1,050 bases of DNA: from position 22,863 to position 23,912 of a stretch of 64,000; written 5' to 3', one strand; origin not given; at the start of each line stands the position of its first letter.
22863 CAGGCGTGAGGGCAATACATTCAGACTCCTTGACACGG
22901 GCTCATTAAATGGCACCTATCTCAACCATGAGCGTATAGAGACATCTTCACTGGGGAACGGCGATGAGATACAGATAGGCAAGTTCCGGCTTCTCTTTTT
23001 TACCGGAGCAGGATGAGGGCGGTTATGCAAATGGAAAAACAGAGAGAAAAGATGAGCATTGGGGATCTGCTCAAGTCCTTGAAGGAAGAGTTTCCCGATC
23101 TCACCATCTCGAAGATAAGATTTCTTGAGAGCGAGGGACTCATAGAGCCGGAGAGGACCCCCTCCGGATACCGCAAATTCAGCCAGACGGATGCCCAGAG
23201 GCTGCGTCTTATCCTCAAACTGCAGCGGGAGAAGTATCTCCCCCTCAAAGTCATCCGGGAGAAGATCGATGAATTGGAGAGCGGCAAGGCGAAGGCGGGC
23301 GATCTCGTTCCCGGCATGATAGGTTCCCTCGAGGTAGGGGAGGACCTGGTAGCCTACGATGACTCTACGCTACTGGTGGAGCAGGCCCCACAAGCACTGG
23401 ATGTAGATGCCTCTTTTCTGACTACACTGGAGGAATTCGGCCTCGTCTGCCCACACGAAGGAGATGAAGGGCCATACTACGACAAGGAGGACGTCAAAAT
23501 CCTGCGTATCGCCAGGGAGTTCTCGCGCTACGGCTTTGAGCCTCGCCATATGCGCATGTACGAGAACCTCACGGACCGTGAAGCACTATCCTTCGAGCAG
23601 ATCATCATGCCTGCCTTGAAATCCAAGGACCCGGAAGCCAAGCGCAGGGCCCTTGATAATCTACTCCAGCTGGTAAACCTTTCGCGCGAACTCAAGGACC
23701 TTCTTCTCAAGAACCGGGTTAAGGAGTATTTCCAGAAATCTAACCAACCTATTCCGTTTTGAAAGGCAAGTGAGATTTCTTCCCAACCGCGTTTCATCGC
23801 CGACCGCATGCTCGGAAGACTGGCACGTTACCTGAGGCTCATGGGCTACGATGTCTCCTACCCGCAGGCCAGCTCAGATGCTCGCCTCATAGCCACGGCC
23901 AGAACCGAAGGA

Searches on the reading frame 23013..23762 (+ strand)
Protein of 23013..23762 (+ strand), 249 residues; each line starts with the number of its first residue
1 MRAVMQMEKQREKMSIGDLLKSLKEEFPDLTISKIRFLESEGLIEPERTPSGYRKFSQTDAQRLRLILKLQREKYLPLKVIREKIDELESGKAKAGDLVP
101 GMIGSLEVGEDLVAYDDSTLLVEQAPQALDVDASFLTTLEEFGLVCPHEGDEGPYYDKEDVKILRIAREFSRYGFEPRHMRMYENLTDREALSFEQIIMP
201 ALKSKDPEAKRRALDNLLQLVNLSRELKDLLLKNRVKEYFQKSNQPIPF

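Call 55: search_protein_families(library=pfam, proteins=[window:23013-23762:+], max_evalue=0.00001)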
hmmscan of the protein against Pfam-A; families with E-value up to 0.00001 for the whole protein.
window:23013-23762:+ (249 aa): 3 families
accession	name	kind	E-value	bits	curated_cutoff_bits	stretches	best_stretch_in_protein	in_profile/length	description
PF13411.12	MerR_1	-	5e-18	65.4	21.6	1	30-87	12-68/69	MerR HTH family regulatory protein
PF00376.29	MerR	-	4.4e-08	33.3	28.2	1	29-56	10-38/38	MerR family regulatory protein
PF13591.12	MerR_2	-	1.1e-06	28.7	29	0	124-168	5-49/84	MerR HTH family regulatory protein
